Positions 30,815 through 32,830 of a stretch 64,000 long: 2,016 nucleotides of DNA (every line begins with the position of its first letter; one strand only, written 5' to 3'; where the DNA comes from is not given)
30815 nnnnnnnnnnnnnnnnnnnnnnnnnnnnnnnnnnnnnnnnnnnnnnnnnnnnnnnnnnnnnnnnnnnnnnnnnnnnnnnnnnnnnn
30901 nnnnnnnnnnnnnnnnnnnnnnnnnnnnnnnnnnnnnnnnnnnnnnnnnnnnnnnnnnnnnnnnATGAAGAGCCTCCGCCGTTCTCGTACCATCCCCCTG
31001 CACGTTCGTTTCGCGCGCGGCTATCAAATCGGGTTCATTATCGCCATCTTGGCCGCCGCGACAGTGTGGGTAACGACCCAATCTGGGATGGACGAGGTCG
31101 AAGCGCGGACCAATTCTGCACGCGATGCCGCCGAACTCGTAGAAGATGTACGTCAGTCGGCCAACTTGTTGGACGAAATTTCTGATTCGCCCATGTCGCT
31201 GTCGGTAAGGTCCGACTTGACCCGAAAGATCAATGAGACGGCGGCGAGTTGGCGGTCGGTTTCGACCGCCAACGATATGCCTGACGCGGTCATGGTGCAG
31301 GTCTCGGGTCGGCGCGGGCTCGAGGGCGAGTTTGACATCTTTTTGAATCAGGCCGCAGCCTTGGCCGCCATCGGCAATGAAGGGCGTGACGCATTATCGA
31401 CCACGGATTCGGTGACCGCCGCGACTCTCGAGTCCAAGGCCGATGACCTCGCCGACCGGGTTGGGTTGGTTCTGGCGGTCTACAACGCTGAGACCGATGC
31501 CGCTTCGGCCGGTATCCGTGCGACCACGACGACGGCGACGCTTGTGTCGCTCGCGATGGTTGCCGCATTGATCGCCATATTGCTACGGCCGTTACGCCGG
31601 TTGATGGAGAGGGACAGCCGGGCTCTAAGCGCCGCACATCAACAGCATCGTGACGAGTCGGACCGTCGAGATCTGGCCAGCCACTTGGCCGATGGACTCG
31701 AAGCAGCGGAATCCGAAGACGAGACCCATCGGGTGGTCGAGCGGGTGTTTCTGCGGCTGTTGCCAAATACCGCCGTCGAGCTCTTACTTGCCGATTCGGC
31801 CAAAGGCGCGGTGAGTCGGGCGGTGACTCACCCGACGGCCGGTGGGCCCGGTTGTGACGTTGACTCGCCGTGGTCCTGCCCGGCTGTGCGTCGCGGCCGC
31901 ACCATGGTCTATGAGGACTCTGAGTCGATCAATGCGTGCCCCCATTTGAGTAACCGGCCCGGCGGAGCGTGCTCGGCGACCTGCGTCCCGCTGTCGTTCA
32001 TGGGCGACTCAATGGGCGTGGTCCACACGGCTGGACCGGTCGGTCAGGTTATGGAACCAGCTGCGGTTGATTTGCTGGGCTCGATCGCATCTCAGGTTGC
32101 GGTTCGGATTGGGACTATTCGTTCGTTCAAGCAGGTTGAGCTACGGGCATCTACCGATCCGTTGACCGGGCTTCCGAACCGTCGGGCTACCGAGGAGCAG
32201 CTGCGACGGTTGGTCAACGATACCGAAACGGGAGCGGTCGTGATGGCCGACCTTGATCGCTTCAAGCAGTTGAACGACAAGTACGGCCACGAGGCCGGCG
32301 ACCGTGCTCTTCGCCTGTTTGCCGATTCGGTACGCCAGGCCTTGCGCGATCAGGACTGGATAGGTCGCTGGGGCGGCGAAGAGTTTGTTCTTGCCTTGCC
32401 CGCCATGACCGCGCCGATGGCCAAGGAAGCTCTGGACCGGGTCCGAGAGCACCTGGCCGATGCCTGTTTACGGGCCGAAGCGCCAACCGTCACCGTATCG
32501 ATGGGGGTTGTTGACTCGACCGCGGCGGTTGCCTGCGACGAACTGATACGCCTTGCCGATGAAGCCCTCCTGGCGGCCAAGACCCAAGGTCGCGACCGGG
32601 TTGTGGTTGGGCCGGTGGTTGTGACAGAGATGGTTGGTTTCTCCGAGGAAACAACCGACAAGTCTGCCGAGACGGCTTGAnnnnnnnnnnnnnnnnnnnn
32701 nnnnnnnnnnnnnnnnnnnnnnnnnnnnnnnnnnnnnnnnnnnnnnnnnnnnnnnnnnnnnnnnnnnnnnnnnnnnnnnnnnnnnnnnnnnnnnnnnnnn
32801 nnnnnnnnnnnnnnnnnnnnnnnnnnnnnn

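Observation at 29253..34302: Three translationally coupled membrane GGDEF paralogs inserted into the conserved tsaD-groES junction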

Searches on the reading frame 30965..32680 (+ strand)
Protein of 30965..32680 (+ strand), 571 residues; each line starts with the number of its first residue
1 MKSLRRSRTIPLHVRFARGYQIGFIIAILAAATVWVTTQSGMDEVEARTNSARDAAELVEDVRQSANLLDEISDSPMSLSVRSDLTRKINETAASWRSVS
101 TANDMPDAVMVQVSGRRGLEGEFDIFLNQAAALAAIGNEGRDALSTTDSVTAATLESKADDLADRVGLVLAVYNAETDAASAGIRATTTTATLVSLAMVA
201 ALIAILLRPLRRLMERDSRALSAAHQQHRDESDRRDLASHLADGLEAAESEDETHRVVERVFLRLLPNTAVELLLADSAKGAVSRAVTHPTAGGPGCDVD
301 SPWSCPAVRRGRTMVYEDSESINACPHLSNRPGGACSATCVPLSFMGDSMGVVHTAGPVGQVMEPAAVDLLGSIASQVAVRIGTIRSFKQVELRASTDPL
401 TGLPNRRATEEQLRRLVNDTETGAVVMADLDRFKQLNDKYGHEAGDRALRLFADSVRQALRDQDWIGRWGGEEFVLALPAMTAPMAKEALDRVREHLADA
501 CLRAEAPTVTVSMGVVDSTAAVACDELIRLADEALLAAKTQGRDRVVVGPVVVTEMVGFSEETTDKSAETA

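Call 7: search_protein_families(library=pfam, proteins=[window:30965-32680:+], max_evalue=0.01)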
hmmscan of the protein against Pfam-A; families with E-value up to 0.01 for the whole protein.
window:30965-32680:+ (571 aa): 3 families
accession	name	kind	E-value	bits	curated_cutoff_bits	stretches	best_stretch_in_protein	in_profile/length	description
PF00990.26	GGDEF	-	3.8e-38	131.2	23.8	1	395-545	1-161/161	Diguanylate cyclase, GGDEF domain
PF13185.12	GAF_2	-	2.1e-06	28.4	28.6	1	298-380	48-133/136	GAF domain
PF22335.1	Cas10-Cmr2_palm2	-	0.00027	21.5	27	1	424-546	3-132/133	Cas10/Cmr2, second palm domain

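Call 12: find_encoding_contigs(protein=window:30965-32677:+, flank=8000, max_places=6)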
Protein window:30965-32677:+ (571 aa): 10 contigs read that carry it; 4 places shown.
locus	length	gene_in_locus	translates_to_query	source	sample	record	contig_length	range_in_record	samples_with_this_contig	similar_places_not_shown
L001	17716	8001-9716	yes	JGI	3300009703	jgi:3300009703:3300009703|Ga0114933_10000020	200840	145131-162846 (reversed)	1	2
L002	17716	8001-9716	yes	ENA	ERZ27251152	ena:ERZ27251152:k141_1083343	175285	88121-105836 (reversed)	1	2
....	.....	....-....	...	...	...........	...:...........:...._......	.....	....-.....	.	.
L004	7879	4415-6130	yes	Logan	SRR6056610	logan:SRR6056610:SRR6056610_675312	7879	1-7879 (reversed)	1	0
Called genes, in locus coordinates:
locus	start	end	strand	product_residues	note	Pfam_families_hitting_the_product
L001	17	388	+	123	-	PF01648:ACPS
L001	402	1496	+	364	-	PF01168:Ala_racemase_N, PF00842:Ala_racemase_C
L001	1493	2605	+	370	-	PF12038:QTMAN_N, PF00534:Glycos_transf_1, PF13692:Glyco_trans_1_4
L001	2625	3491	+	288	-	PF03576:Peptidase_S58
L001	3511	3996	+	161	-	PF02367:TsaE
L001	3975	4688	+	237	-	PF00814:TsaD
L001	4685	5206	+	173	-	PF00583:Acetyltransf_1, PF13673:Acetyltransf_10, PF13508:Acetyltransf_7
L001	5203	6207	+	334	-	PF00814:TsaD, PF02543:Carbam_trans_N (weak), PF22521:HypF_C_2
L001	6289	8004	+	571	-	PF00990:GGDEF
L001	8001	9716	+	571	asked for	PF13185:GAF_2 (weak), PF00990:GGDEF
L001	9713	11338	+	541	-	PF00990:GGDEF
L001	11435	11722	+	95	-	PF00166:Cpn10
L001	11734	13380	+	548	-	PF00118:Cpn60_TCP1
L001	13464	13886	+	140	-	-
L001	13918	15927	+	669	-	-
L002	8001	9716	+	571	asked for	PF13185:GAF_2 (weak), PF00990:GGDEF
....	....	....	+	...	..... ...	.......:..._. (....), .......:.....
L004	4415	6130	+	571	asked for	PF13185:GAF_2 (weak), PF00990:GGDEF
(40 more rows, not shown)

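Call 14: find_homologous_proteins(query=window:30965-32677:+, max_evalue=1e-20)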
Query window:30965-32677:+ (571 aa): 1044 proteins with E <= 1e-20 among 8000 candidates; the best 120 are listed.
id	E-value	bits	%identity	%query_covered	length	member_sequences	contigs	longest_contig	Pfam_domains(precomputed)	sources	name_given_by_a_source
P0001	0.0e+0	1222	100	100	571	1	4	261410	PF13185.13,PF00990.27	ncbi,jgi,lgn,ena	-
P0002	3.7e-209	714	61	97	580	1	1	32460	PF00990.27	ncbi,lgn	-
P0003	1.8e-204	699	59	97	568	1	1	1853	PF13185.13,PF00990.27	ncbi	ncbi:MAG: sensor domain-containing diguanylate cyclase [Actinomycetota bacterium]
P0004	4.4e-204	697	60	97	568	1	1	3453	PF13185.13,PF00990.27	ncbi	ncbi:MAG: sensor domain-containing diguanylate cyclase [Actinomycetota bacterium]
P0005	3.6e-203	694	60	97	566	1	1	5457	PF13185.13,PF00990.27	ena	-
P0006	4.0e-203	694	60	97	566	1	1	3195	PF13185.13,PF00990.27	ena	-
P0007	1.2e-202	692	59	97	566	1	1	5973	PF13185.13,PF00990.27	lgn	-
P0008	8.4e-201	686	59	97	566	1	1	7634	PF13185.13,PF00990.27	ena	-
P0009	1.1e-200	686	59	97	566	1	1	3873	PF13185.13,PF00990.27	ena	-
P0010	1.2e-200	686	59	97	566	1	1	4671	PF13185.13,PF00990.27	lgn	-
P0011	4.3e-193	661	57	96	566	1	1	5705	PF13185.13,PF00990.27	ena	-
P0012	4.4e-193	661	57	96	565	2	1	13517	PF13185.13,PF00990.27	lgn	-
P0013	1.6e-191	656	56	97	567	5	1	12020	PF13185.13,PF00990.27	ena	-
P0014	1.2e-190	653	57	96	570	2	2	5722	PF13185.13,PF00990.27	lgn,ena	-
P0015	2.7e-189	648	57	96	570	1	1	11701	PF13185.13,PF00990.27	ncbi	ncbi:MAG: sensor domain-containing diguanylate cyclase [Actinomycetota bacterium]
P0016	3.7e-188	645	53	99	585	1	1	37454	PF13185.13,PF00990.27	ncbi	ncbi:MAG: sensor domain-containing diguanylate cyclase [Actinomycetota bacterium]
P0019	5.4e-181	621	55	95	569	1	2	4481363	PF00990.27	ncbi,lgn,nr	ncbi:MAG: GGDEF domain-containing protein [Acidimicrobiales bacterium]|nr:GGDEF domain-containing pr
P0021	2.2e-175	603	54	95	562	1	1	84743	PF13185.13,PF01590.33,PF00990.27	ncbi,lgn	ncbi:MAG: sensor domain-containing diguanylate cyclase [Acidimicrobiales bacterium]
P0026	3.5e-142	493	46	98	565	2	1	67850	PF00990.27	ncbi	-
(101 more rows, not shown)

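Call 15: find_encoding_contigs(protein=P0019, flank=8000, max_places=2)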
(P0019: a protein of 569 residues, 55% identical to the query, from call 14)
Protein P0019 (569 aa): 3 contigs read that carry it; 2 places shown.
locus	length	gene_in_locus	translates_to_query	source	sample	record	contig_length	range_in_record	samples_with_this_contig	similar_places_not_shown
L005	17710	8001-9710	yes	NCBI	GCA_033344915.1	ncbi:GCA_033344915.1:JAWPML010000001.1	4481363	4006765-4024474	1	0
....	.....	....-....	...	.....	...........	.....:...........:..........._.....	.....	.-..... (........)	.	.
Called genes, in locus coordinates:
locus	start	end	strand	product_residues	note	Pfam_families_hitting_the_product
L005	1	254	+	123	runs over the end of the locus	PF01648:ACPS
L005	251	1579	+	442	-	PF03853:YjeF_N, PF01256:Carb_kinase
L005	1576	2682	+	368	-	PF12038:QTMAN_N, PF20706:GT4-conflict (weak), PF00534:Glycos_transf_1, PF13692:Glyco_trans_1_4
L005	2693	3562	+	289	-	PF03576:Peptidase_S58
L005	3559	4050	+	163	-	PF02367:TsaE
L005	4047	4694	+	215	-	PF00814:TsaD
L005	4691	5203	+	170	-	PF13527:Acetyltransf_9 (weak), PF00583:Acetyltransf_1, PF13673:Acetyltransf_10, PF13508:Acetyltransf_7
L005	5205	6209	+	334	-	PF02543:Carbam_trans_N (faint), PF00814:TsaD, PF22521:HypF_C_2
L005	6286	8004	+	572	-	PF00990:GGDEF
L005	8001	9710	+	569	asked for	PF00990:GGDEF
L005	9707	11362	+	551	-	PF00990:GGDEF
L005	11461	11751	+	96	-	PF00166:Cpn10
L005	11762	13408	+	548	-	PF00118:Cpn60_TCP1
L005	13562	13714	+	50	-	-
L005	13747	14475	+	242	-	PF00293:NUDIX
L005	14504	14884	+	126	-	-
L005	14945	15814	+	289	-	PF00478:IMPDH, PF01070:FMN_dh (faint)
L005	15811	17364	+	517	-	PF00117:GATase, PF07722:Peptidase_C26, PF02540:NAD_synthase (faint), PF03054:tRNA_Me_trans (faint), PF00958:GMP_synt_C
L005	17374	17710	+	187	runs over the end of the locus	-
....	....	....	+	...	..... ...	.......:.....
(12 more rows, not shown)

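Call 16: find_encoding_contigs(protein=P0016, flank=8000, max_places=2)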
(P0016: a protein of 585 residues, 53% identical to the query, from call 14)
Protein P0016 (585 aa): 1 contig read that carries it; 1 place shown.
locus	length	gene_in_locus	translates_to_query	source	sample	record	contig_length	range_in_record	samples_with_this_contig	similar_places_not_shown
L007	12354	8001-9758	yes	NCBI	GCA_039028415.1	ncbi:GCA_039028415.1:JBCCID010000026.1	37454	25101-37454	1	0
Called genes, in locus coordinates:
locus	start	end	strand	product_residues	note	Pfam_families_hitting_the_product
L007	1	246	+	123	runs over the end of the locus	PF01648:ACPS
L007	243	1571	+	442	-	PF03853:YjeF_N, PF01256:Carb_kinase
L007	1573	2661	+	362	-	PF12038:QTMAN_N, PF20706:GT4-conflict (faint), PF00534:Glycos_transf_1, PF13692:Glyco_trans_1_4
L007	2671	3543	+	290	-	PF03576:Peptidase_S58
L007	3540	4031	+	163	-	PF02367:TsaE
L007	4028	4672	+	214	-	PF00814:TsaD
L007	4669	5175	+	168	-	PF13527:Acetyltransf_9, PF00583:Acetyltransf_1, PF13673:Acetyltransf_10, PF13508:Acetyltransf_7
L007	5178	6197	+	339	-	PF00814:TsaD, PF22521:HypF_C_2, PF02543:Carbam_trans_N (weak)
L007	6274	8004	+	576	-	PF00990:GGDEF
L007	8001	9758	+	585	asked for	PF13185:GAF_2 (weak), PF00990:GGDEF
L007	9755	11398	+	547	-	PF00990:GGDEF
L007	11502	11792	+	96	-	PF00166:Cpn10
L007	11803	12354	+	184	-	PF00118:Cpn60_TCP1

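Call 17: find_encoding_contigs(protein=P0026, flank=8000, max_places=2)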
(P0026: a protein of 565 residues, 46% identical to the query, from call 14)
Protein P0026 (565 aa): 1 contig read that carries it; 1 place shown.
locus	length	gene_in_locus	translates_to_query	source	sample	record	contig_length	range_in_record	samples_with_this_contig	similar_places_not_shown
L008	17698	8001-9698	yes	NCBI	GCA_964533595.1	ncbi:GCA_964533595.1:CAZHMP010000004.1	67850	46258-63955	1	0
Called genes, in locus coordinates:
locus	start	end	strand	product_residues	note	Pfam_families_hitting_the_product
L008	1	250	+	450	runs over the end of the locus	PF03853:YjeF_N, PF01256:Carb_kinase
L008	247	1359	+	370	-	PF01168:Ala_racemase_N, PF00842:Ala_racemase_C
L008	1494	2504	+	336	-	PF12038:QTMAN_N, PF20706:GT4-conflict (weak), PF00534:Glycos_transf_1, PF13692:Glyco_trans_1_4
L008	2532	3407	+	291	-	PF03576:Peptidase_S58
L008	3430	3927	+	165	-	PF02367:TsaE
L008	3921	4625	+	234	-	PF00814:TsaD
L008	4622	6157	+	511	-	PF13527:Acetyltransf_9 (faint), PF00583:Acetyltransf_1, PF13673:Acetyltransf_10, PF13508:Acetyltransf_7, PF02543:Carbam_trans_N (faint), PF00814:TsaD, PF22521:HypF_C_2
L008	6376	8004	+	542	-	PF00990:GGDEF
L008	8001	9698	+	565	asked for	PF00990:GGDEF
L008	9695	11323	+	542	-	PF13185:GAF_2 (weak), PF00990:GGDEF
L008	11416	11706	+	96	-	PF00166:Cpn10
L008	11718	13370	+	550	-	-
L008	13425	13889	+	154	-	-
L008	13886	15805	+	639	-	-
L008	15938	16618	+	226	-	PF00293:NUDIX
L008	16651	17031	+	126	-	-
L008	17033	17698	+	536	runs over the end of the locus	PF00117:GATase, PF07722:Peptidase_C26, PF02540:NAD_synthase (weak), PF00958:GMP_synt_C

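Call 20: find_related_loci(query=A2, collection=genome_contigs, flank=7000)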
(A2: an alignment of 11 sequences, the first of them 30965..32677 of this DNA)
Query A2 (571 aa) in genome_contigs; peptide patterns used: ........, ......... (x = any residue, [..] = any of these).
600 stretches matched a pattern (row limit reached: there are more); 598 encode a relative of the query (tblastn E <= 1e-3); the best 80 are kept; 80 distinct loci.
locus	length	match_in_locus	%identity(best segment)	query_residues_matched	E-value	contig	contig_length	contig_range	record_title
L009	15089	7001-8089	42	185-548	7e-76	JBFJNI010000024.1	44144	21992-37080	MAG: Acidimicrobiales bacterium isolate Mix_sand17.2022.03.Z.50 k141_2436043_length_44144_cov_12.1185, whole genome shot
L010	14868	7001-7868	44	269-555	3e-60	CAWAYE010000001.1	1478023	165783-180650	MAG: uncultured Thermoleophilia bacterium isolate MFD06085.bin.2.143 genome assembly, contig: contig_12883, whole genome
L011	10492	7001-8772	43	368-550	1e-32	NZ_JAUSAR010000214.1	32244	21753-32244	MAG: Aquabacterium sp. isolate E6_maxbin.085_sub E6_k141_274515, whole genome shotgun sequence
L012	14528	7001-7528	40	374-546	2e-32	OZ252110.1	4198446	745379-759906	MAG: Alteromonadaceae bacterium isolate 9ab9449c-ea23-4265-8007-4de3885d93fc genome assembly, chromosome: 1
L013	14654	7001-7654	38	337-546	5e-32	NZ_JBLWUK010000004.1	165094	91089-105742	MAG: Oceanisphaera sp. isolate EA09-10 A09maxbin.022RE.5K@4, whole genome shotgun sequence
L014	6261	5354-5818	46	395-546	3e-31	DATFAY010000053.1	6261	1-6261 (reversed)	MAG TPA_asm: Piscinibacter sp. isolate SMAG_U8514 k141_524967, whole genome shotgun sequence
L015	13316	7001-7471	45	395-548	1e-30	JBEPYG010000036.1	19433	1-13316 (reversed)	MAG: Roseiflexus sp. isolate 03V1_S199.concoct.031 NODE_1735_length_19433_cov_1.898943, whole genome shotgun sequence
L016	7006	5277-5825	37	371-549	2e-30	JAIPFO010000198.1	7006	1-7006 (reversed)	MAG: Phycisphaerae bacterium isolate Tobar13.5m-G41 Tobar13-5m-C11459, whole genome shotgun sequence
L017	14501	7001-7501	42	389-548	3e-30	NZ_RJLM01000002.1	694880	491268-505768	Photobacterium chitinilyticum strain BEI247 scaffold_1, whole genome shotgun sequence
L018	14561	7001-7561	41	367-548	6e-30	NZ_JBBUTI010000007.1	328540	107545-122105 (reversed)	Ideonella margarita strain LYT19W LYT19W_ctg007, whole genome shotgun sequence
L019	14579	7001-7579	38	383-561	7e-30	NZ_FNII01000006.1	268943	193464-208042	Vreelandella arcis strain CGMCC 1.6494, whole genome shotgun sequence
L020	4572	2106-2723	39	359-550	4e-30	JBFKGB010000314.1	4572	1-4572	MAG: Euzebya sp. isolate Mix_sand20.2022.06.Z.76 k141_2378384_length_4572_cov_8.0000, whole genome shotgun sequence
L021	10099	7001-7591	42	364-550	9e-30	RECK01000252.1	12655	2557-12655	MAG: Wenzhouxiangella sp. isolate DLM2.Bin32 NODE_7360_length_12655_cov_17.0599, whole genome shotgun sequence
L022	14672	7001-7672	40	339-548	1e-30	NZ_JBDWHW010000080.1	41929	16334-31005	MAG: Hoeflea sp. isolate CI.59.F.A1_421_65 CI_59_F_A1_421_65_000000000080, whole genome shotgun sequence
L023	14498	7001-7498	40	390-548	1e-29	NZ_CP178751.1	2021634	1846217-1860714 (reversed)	Pseudidiomarina sp. YC-516-91 chromosome, complete genome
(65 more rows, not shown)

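Call 28: find_encoding_contigs(protein=P0002, flank=9000, max_places=1)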
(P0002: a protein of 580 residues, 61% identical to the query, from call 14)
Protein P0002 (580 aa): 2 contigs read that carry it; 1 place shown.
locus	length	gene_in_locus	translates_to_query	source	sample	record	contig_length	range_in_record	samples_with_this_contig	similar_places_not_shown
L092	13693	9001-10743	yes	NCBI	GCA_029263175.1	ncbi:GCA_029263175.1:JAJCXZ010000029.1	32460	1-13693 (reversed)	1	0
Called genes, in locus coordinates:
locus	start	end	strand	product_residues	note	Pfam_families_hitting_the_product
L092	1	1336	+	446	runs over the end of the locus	PF03853:YjeF_N, PF01256:Carb_kinase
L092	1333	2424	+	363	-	PF01168:Ala_racemase_N, PF00842:Ala_racemase_C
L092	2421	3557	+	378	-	PF12038:QTMAN_N, PF20706:GT4-conflict (weak), PF00534:Glycos_transf_1, PF13692:Glyco_trans_1_4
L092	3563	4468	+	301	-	PF03576:Peptidase_S58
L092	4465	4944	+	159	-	PF02367:TsaE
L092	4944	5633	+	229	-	PF00814:TsaD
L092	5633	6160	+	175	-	PF13302:Acetyltransf_3 (weak), PF13527:Acetyltransf_9 (weak), PF00583:Acetyltransf_1, PF13673:Acetyltransf_10, PF13508:Acetyltransf_7, PF08445:FR47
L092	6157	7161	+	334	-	PF02543:Carbam_trans_N (faint), PF00814:TsaD, PF22521:HypF_C_2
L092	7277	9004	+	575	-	PF22335:Cas10-Cmr2_palm2 (faint), PF00990:GGDEF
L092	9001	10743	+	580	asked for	PF00990:GGDEF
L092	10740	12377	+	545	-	PF00990:GGDEF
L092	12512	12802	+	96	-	PF00166:Cpn10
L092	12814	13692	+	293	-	?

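Call 29: find_encoding_contigs(protein=P0021, flank=9000, max_places=1)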
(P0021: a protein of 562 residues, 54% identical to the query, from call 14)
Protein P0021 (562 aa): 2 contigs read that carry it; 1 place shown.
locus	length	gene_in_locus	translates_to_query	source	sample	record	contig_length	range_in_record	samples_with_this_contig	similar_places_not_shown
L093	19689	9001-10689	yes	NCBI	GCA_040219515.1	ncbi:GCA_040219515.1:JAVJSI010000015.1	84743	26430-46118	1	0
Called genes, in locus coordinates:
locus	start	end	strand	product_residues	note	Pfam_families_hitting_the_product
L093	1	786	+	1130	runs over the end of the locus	PF13522:GATase_6, PF01380:SIS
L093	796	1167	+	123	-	PF01648:ACPS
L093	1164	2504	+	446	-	PF03853:YjeF_N, PF01256:Carb_kinase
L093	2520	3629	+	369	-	PF12038:QTMAN_N, PF20706:GT4-conflict (weak), PF00534:Glycos_transf_1, PF13692:Glyco_trans_1_4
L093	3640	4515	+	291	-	PF03576:Peptidase_S58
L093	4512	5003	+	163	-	PF02367:TsaE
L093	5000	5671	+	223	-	PF00814:TsaD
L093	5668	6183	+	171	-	PF13527:Acetyltransf_9 (weak), PF00583:Acetyltransf_1, PF13673:Acetyltransf_10, PF13508:Acetyltransf_7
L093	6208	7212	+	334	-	PF00814:TsaD, PF02543:Carbam_trans_N (weak), PF22521:HypF_C_2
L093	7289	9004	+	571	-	PF13185:GAF_2 (faint), PF00990:GGDEF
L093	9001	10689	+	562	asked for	PF01590:GAF (weak), PF13185:GAF_2 (weak), PF00990:GGDEF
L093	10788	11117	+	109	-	PF00166:Cpn10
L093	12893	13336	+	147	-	-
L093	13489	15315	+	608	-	-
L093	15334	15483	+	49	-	-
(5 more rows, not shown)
